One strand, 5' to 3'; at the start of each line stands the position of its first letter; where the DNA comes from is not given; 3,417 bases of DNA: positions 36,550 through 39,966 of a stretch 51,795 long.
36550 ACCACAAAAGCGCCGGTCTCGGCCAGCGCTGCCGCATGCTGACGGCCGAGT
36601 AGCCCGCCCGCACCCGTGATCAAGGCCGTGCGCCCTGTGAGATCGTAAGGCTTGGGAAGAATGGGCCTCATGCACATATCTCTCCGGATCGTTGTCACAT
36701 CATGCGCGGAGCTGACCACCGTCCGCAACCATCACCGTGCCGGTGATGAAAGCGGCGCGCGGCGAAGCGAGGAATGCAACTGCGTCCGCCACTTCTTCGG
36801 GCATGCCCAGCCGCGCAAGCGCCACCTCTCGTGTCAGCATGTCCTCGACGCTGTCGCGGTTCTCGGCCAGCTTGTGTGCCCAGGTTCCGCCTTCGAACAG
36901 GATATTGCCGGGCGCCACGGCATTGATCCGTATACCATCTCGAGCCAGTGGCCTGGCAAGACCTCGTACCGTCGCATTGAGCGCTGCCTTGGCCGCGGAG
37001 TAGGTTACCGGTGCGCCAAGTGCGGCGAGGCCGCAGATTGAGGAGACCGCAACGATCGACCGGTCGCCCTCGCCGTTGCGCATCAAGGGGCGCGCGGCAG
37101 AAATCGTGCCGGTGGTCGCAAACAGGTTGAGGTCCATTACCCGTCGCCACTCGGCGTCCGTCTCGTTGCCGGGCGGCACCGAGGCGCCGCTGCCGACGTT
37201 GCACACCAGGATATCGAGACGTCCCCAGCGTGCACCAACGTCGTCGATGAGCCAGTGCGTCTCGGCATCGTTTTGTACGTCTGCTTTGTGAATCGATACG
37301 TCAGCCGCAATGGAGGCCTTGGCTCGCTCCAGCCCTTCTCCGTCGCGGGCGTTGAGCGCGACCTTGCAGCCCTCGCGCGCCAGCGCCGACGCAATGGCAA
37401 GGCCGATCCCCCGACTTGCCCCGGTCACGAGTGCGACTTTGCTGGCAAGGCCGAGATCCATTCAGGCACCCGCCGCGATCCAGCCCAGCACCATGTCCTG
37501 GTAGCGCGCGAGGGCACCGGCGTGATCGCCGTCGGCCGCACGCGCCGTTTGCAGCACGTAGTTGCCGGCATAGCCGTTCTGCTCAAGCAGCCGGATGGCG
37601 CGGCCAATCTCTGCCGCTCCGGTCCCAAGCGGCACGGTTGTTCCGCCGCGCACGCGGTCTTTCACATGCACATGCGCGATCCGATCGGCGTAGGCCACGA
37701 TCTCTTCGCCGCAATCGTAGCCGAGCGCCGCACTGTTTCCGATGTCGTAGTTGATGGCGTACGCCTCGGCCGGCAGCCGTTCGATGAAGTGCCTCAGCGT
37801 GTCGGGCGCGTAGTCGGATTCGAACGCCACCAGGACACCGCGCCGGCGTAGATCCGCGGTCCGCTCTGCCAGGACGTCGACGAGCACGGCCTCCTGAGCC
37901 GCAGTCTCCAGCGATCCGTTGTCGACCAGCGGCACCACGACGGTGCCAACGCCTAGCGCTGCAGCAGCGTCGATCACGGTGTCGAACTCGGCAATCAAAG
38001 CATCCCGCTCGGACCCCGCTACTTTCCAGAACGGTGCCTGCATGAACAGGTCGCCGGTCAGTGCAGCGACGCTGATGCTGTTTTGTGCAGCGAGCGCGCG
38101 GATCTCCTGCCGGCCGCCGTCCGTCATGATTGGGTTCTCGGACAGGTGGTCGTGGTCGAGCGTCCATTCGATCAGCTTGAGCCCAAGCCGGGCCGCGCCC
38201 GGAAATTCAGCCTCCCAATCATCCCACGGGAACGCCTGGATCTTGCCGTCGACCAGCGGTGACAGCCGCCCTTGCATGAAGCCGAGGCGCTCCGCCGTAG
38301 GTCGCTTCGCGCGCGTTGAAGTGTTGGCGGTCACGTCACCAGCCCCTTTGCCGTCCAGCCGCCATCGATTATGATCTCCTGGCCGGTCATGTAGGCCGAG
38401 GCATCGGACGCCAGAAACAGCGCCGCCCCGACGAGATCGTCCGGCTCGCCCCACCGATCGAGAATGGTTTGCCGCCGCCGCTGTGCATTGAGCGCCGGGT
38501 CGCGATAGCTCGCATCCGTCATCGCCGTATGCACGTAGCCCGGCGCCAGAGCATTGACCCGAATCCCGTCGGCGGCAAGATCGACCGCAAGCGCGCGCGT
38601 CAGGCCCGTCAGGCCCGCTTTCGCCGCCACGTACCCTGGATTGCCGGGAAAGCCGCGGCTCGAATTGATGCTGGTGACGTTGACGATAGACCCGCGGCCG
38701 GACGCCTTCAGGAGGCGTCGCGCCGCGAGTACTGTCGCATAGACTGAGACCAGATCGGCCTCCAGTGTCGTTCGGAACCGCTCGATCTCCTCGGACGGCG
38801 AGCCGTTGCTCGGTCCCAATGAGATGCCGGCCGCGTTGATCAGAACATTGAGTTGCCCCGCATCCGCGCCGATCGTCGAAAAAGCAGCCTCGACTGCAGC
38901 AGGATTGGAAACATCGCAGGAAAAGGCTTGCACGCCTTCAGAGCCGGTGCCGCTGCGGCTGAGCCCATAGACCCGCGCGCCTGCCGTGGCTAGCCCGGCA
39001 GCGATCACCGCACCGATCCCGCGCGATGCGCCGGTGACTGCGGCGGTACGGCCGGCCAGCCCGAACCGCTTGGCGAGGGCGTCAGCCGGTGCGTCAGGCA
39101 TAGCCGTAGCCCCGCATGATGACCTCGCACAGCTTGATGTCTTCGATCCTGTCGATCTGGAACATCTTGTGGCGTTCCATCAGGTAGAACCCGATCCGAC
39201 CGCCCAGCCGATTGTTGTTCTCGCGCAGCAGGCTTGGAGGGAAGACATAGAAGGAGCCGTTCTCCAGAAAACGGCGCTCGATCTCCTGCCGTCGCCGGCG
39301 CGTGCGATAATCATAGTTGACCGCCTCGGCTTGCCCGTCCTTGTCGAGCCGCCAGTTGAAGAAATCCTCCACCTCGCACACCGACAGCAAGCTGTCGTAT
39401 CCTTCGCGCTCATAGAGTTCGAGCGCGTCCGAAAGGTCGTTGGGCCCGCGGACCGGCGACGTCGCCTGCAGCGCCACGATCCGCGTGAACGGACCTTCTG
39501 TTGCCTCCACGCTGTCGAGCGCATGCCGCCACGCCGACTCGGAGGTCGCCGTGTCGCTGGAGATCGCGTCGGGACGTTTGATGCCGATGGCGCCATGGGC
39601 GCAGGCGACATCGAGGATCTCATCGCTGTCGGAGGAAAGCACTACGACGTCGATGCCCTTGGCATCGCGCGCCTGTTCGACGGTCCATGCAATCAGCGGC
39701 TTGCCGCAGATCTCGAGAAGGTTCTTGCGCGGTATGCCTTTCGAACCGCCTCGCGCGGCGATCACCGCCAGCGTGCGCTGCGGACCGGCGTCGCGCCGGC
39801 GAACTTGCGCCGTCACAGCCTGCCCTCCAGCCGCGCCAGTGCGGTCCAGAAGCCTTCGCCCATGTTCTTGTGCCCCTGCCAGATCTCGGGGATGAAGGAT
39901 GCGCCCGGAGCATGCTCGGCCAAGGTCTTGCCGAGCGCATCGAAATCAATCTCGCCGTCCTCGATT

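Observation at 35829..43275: Second, unassigned CMP-ulosonic-acid-type pathway with no amino-sugar enzymes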

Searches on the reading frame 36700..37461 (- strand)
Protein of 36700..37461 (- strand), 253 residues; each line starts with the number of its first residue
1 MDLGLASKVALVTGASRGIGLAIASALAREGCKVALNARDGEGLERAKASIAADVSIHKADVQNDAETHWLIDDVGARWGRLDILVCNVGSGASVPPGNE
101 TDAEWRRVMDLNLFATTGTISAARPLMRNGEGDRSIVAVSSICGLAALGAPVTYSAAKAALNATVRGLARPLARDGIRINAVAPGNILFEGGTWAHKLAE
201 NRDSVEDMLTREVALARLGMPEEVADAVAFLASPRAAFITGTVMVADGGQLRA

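Call 5: search_protein_families(library=pfam, proteins=[window:36700-37461:-], max_evalue=0.01)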
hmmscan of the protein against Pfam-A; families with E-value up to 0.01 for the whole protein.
window:36700-37461:- (253 aa): 5 families
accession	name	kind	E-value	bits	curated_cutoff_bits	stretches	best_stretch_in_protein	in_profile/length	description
PF13561.12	adh_short_C2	-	2.1e-55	188.3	27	1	14-249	1-234/236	Enoyl-(Acyl carrier protein) reductase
PF00106.31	adh_short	-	3e-43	148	26.6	1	8-187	1-182/195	short chain dehydrogenase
PF08659.16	KR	-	1.4e-07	32.1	22.6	1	10-167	3-162/180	KR domain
PF23441.1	SDR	-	0.0012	18.7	27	1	76-250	84-255/258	SDR-like rossmann domain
PF01370.27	Epimerase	-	0.009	15.9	20.9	0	10-75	1-63/240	NAD dependent epimerase/dehydratase family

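Call 6: search_protein_families(library=ncbifam, proteins=[window:36700-37461:-], max_evalue=0.01)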
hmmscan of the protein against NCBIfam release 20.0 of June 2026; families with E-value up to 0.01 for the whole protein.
window:36700-37461:- (253 aa): 234 families (the best 25 are shown)
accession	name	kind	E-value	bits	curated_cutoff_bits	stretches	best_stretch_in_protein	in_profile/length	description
NF005559.1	PRK07231.1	subfamily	1e-57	195.5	215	1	5-251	2-248/249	glucose 1-dehydrogenase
NF004791.0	PRK06138.1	equivalog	7.1e-52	176.2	312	1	5-251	3-250/252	SDR family oxidoreductase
NF052558.1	MBtsdlDhBudC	equivalog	1.4e-51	175.5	270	1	6-250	2-241/250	meso-2,3-butanediol dehydrogenase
NF009466.0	PRK12826.1-2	subfamily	2.6e-51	174.5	222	1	7-250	3-244/248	3-oxoacyl-ACP reductase FabG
NF006693.0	PRK09242.1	equivalog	1.4e-50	171.9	328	1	5-252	8-255/258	SDR family oxidoreductase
NF004778.0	PRK06124.1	equivalog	8.2e-50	169.6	303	1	4-250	8-252/256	SDR family oxidoreductase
NF004202.0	PRK05653.2-2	equivalog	2.9e-47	161.4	333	1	4-251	4-248/259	3-oxoacyl-ACP reductase FabG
NF009468.0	PRK12826.1-4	equivalog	4e-47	161.1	318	1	5-251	5-248/256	SDR family oxidoreductase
TIGR01830.1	3oxo_ACP_reduc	equivalog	6.9e-47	160.2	297.75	1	10-249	1-237/239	3-oxoacyl-[acyl-carrier-protein] reductase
NF005067.0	PRK06484.1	equivalog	7.1e-47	160.1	713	1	6-251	272-512/524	short chain dehydrogenase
NF005095.0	PRK06523.1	subfamily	1.1e-45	156.2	231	1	3-252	6-259/261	oxidoreductase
NF004197.0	PRK05653.1-1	equivalog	3.3e-45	154.7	332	1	1-250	1-246/249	3-oxoacyl-ACP reductase FabG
NF005075.0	PRK06500.1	equivalog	5.3e-45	153.7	336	1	5-250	4-246/249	SDR family oxidoreductase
NF004198.0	PRK05653.1-3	equivalog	1.8e-44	152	296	1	5-250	5-246/248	3-oxoacyl-ACP reductase FabG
NF005468.0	PRK07062.1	equivalog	2.2e-44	152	266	1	2-251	3-262/265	SDR family oxidoreductase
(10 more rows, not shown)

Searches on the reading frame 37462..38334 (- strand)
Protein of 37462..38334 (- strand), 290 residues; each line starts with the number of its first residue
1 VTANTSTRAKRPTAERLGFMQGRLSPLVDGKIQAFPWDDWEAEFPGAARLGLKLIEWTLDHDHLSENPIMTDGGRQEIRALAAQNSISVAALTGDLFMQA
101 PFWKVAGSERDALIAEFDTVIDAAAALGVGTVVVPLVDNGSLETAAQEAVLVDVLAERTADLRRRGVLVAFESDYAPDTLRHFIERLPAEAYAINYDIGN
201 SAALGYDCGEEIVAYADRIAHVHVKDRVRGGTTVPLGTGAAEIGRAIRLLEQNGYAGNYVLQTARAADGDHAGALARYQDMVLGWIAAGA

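Call 5: search_protein_families(library=pfam, proteins=[window:37462-38334:-], max_evalue=0.01)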
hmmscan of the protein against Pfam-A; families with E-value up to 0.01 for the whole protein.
window:37462-38334:- (290 aa): 1 family
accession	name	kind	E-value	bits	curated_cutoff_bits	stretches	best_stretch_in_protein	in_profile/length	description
PF01261.30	AP_endonuc_2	-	3.3e-21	76.6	31.1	1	47-265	4-231/249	Xylose isomerase-like TIM barrel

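Call 6: search_protein_families(library=ncbifam, proteins=[window:37462-38334:-], max_evalue=0.01)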
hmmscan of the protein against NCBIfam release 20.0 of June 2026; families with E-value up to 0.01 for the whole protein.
window:37462-38334:- (290 aa): 5 families
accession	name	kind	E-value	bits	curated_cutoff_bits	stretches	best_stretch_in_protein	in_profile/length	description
TIGR00542.1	hxl6Piso_put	equivalog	7e-09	35.4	272.15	1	181-262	166-248/279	L-ribulose-5-phosphate 3-epimerase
NF009688.0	PRK13209.1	subfamily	4e-08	32.6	317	1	39-262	22-253/286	L-ribulose-5-phosphate 3-epimerase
TIGR03234.1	OH-pyruv-isom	equivalog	0.00012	21.5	353.45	1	119-258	88-235/254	hydroxypyruvate isomerase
TIGR04379.1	myo_inos_iolE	equivalog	0.00021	20.9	290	1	189-226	174-211/290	myo-inosose-2 dehydratase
NF009689.0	PRK13210.1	subfamily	0.00029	20.1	200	1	191-262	177-255/286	L-ribulose-5-phosphate 3-epimerase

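Call 22: search_solved_structures(query=window:37462-38334:-, max_evalue=0.01)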
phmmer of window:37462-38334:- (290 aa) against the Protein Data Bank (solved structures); distinct sequences matched with E-value up to 0.01: 1.
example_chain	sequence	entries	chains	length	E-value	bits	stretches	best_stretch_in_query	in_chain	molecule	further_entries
3cqh_A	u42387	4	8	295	4.9e-08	35.9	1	47-285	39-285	L-ribulose-5-phosphate 3-epimerase ulaE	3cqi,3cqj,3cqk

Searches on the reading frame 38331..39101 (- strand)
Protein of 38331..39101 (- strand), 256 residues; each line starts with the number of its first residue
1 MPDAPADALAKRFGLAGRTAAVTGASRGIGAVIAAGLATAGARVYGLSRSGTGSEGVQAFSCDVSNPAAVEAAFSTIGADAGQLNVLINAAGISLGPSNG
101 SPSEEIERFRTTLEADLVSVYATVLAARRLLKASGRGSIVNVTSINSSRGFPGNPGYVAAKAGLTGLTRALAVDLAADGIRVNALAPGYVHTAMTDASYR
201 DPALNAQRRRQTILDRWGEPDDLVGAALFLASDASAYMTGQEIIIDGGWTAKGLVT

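Call 5: search_protein_families(library=pfam, proteins=[window:38331-39101:-], max_evalue=0.01)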
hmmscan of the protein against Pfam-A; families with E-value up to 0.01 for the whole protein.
window:38331-39101:- (256 aa): 5 families
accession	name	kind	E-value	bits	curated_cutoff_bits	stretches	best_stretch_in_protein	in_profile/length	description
PF13561.12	adh_short_C2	-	1.2e-55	189.1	27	1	24-250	1-236/236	Enoyl-(Acyl carrier protein) reductase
PF00106.31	adh_short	-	6.8e-40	137.1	26.6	1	19-200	2-192/195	short chain dehydrogenase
PF23441.1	SDR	-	1.2e-06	28.5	27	1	57-248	63-254/258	SDR-like rossmann domain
PF08659.16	KR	-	1.6e-05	25.3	22.6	1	22-170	5-162/180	KR domain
PF01370.27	Epimerase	-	3.2e-05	23.9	20.9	1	21-135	2-115/240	NAD dependent epimerase/dehydratase family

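Call 6: search_protein_families(library=ncbifam, proteins=[window:38331-39101:-], max_evalue=0.01)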
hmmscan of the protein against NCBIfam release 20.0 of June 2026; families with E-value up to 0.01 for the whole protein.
window:38331-39101:- (256 aa): 230 families (the best 25 are shown)
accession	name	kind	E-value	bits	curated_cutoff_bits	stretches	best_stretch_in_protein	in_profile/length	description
NF004778.0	PRK06124.1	equivalog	6.4e-52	176.5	303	1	10-251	4-254/256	SDR family oxidoreductase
NF005559.1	PRK07231.1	subfamily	3.7e-48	164.2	215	1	15-250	2-248/249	glucose 1-dehydrogenase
NF009466.0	PRK12826.1-2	subfamily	1.1e-47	162.6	222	1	18-250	4-245/248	3-oxoacyl-ACP reductase FabG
NF006070.0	PRK08213.1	subfamily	7.7e-47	160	279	1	9-251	4-258/259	gluconate 5-dehydrogenase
TIGR01832.1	kduD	equivalog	1.1e-46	159.4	338.85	1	13-252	1-248/248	2-dehydro-3-deoxy-D-gluconate 5-dehydrogenase KduD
TIGR01830.1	3oxo_ACP_reduc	equivalog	1.2e-46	159.4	297.75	1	21-248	2-237/239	3-oxoacyl-[acyl-carrier-protein] reductase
NF005893.0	PRK07856.1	equivalog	1.3e-46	159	255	1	12-248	4-240/255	SDR family oxidoreductase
NF004198.0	PRK05653.1-3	equivalog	2.1e-46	158.4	296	1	15-249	5-246/248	3-oxoacyl-ACP reductase FabG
NF004197.0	PRK05653.1-1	equivalog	6.8e-46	156.9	332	1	15-250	5-247/249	3-oxoacyl-ACP reductase FabG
NF004791.0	PRK06138.1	equivalog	1.2e-45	155.8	312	1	15-251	3-251/252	SDR family oxidoreductase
NF005067.0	PRK06484.1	equivalog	3.3e-45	154.6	713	1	16-253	272-515/524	short chain dehydrogenase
NF005446.0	PRK07035.1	equivalog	2.4e-44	151.5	373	1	11-250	5-254/255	SDR family oxidoreductase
NF005711.0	PRK07523.1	subfamily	2.7e-44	151.7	413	1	11-251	4-253/255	SDR family oxidoreductase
NF005390.0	PRK06935.1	equivalog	5.1e-44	150.6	369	1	10-251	8-257/258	2-dehydro-3-deoxy-D-gluconate 5-dehydrogenase KduD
NF052558.1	MBtsdlDhBudC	equivalog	1.3e-43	149.4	270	1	17-252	3-244/250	meso-2,3-butanediol dehydrogenase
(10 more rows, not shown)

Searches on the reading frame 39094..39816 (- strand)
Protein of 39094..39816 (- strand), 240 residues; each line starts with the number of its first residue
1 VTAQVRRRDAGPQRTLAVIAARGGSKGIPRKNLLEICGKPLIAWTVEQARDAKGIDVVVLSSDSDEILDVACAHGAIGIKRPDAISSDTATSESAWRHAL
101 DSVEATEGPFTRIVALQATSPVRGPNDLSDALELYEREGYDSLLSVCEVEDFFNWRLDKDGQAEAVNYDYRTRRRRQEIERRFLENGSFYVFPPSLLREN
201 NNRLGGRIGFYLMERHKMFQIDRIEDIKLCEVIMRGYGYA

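Call 5: search_protein_families(library=pfam, proteins=[window:39094-39816:-], max_evalue=0.01)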
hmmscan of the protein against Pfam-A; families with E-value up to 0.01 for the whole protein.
window:39094-39816:- (240 aa): 2 families
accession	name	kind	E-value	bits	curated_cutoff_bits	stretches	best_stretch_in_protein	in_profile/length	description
PF02348.25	CTP_transf_3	-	5.4e-23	82.4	22.6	1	17-228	2-200/217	Cytidylyltransferase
PF12804.13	NTP_transf_3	-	0.0037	17.9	27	1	30-77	15-61/160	MobA-like NTP transferase domain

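Call 6: search_protein_families(library=ncbifam, proteins=[window:39094-39816:-], max_evalue=0.01)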
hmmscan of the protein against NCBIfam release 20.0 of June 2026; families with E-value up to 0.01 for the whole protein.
window:39094-39816:- (240 aa): 9 families
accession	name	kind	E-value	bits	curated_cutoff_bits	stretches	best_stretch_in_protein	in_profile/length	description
TIGR03584.1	PseF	equivalog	1.1e-33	116.7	205.7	1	16-233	1-219/222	pseudaminic acid cytidylyltransferase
NF003952.0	PRK05450.1-5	subfamily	6.5e-14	51.7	193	1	14-139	2-120/250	3-deoxy-manno-octulosonate cytidylyltransferase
NF009905.0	PRK13368.1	subfamily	5.1e-11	42.4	255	1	15-133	3-112/243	3-deoxy-manno-octulosonate cytidylyltransferase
NF003948.0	PRK05450.1-1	equivalog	5.1e-11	42.3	281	1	13-149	4-134/248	3-deoxy-manno-octulosonate cytidylyltransferase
NF003950.0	PRK05450.1-3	subfamily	5.8e-10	38.9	234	1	15-98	3-86/248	3-deoxy-manno-octulosonate cytidylyltransferase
TIGR00466.1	kdsB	equivalog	5.9e-06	25.9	155.2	1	17-77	5-65/241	3-deoxy-manno-octulosonate cytidylyltransferase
TIGR00454.1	TIGR00454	hypoth_equivalog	0.001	19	174.7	1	16-62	4-50/183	TIGR00454 family protein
NF010938.0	PRK14358.1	equivalog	0.0017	17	500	1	29-83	25-79/481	bifunctional N-acetylglucosamine-1-phosphate uridyltransferase/glucosamine-1-phosphate acetyltransferase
TIGR00453.1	ispD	equivalog_domain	0.003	17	181.3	1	19-67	4-57/219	2-C-methyl-D-erythritol 4-phosphate cytidylyltransferase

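Call 64: search_solved_structures(query=window:39094-39816:-, max_evalue=0.00001)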
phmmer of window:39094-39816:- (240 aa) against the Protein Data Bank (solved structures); distinct sequences matched with E-value up to 0.00001: 5.
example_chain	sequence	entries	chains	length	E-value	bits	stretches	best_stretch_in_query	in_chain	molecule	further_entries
9t4z_A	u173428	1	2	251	3.9e-35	124.7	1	14-239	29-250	PpNeuA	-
6ifd_A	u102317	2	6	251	1.3e-31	113.3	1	14-231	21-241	CMP-N-acetylneuraminate Synthetase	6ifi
1qwj_A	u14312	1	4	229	7.9e-29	104.1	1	14-239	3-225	cytidine monophospho-N-acetylneuraminic acid synthetase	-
1eyr_A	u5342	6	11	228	1.1e-21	80.7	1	14-234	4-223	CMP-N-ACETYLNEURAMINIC ACID SYNTHETASE | N-acylneuraminate cytidylyltransferase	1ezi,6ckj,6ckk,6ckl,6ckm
9ftb_A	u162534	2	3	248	2.7e-20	76.2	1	11-194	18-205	NeuA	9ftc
